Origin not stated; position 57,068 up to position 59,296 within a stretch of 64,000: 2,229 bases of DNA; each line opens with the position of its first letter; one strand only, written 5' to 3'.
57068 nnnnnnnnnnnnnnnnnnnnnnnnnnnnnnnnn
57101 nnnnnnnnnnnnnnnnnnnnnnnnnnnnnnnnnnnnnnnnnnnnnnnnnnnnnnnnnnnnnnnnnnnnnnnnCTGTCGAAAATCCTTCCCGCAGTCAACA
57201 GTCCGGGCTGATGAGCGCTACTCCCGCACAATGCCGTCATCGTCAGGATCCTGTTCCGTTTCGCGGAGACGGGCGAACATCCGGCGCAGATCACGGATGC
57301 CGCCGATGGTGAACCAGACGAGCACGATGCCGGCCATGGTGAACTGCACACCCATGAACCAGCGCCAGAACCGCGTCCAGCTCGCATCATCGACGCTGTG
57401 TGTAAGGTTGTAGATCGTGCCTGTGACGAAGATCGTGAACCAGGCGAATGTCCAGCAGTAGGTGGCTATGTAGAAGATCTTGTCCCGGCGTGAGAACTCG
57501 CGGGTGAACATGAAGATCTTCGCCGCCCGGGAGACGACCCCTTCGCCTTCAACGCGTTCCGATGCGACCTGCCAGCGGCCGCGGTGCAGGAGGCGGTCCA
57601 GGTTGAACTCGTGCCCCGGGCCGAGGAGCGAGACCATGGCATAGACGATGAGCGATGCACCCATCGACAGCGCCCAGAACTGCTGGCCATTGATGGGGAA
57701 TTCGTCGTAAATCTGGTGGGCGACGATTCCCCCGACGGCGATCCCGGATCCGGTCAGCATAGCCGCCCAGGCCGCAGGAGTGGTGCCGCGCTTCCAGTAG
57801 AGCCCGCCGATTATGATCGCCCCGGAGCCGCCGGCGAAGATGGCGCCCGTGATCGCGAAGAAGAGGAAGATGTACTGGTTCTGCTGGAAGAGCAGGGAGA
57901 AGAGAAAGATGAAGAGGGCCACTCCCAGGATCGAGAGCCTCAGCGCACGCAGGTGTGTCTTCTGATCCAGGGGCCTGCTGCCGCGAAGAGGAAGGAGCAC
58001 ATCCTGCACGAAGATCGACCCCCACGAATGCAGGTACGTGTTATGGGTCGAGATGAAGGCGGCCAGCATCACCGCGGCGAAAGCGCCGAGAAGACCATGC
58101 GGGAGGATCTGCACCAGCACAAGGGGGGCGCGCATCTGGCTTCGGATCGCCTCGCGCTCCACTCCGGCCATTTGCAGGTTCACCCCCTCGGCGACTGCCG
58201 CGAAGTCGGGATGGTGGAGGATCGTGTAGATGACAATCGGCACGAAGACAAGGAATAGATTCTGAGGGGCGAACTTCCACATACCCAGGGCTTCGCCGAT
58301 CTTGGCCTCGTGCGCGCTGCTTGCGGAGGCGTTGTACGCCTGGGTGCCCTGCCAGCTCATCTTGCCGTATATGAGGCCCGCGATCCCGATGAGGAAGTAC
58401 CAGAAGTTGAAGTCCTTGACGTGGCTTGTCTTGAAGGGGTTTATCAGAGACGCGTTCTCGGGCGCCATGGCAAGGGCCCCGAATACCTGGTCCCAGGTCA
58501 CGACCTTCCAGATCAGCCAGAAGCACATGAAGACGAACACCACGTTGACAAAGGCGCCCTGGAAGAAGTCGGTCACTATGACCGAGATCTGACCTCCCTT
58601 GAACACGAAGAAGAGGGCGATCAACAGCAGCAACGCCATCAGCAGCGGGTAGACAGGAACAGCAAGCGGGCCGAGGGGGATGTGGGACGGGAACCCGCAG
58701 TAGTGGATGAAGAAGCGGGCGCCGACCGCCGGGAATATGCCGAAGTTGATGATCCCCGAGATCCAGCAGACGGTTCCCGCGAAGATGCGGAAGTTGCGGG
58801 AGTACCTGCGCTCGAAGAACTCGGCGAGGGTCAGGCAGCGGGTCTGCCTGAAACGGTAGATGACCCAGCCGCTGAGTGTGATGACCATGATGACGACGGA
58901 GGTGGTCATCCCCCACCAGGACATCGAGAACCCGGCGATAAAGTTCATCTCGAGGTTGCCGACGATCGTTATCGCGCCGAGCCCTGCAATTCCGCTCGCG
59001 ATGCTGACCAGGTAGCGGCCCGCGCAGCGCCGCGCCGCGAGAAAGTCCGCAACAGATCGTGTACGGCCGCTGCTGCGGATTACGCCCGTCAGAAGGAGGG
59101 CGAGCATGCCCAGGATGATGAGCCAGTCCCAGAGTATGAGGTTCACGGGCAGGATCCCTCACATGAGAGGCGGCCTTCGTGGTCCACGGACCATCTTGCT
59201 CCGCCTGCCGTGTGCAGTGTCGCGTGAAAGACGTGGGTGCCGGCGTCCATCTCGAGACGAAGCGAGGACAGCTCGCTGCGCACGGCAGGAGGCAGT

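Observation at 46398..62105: Non-PUL N-glycan harvesting locus: PNGase F + 2x GH38 + GH130 + SSF importer + CBM9-like + GH20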

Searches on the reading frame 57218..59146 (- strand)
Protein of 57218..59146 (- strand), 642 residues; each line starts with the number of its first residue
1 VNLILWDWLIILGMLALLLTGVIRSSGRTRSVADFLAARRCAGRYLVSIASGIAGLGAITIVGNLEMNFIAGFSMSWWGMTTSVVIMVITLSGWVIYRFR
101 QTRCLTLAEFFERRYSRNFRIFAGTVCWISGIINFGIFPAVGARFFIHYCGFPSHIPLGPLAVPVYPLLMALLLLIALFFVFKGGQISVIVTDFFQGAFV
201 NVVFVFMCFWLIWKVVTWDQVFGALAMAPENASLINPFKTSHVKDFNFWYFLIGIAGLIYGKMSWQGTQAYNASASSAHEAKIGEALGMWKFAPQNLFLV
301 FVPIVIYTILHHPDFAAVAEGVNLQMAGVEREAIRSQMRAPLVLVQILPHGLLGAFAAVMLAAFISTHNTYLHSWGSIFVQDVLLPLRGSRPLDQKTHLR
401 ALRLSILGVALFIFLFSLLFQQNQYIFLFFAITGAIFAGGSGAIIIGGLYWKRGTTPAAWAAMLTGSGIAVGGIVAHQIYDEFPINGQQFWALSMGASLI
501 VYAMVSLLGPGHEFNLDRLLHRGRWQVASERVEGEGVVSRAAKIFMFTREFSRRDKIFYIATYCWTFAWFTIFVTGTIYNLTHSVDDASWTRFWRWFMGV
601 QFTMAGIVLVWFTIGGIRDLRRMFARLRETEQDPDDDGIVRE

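Call 4: search_protein_families(library=pfam, proteins=[window:57218-59146:-], max_evalue=0.01)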
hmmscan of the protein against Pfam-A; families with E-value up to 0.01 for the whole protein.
window:57218-59146:- (642 aa): 1 family
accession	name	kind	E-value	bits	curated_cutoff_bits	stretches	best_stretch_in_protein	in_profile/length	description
PF00474.23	SSF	-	4.5e-21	75.7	22.8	1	43-466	9-406/406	Sodium:solute symporter family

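Call 8: search_protein_families(library=ncbifam, proteins=[window:57218-59146:-], max_evalue=0.001)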
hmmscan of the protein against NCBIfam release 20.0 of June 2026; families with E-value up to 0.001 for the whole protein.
window:57218-59146:- (642 aa): 2 families
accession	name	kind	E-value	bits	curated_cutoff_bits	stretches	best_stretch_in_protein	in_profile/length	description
TIGR00813.1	sss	superfamily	4e-22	78.8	184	1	36-466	2-411/411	sodium/solute symporter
NF007790.0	PRK10484.1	equivalog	3.7e-11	42.5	401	1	6-470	7-448/527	solute:sodium symporter family transporter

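Call 60: search_solved_structures(query=window:57218-59146:-, max_evalue=0.001)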
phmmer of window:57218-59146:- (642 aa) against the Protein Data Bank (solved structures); distinct sequences matched with E-value up to 0.001: 5.
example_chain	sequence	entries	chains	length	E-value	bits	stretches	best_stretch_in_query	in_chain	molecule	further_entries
7sl8_A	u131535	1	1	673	9.7e-07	31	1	288-471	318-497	Sodium/glucose cotransporter 1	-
7sla_A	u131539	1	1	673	9.7e-07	31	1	288-471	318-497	Sodium/glucose cotransporter 1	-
7vsi_A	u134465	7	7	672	1.7e-06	30.2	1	288-465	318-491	Sodium/glucose cotransporter 2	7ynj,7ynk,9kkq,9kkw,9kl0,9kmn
8hb0_A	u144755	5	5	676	1.7e-06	30.2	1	288-465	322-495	Sodium/glucose cotransporter 2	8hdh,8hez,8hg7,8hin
7wmv_A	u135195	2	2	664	0.00045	22.2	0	31-477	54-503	Sodium/glucose cotransporter 1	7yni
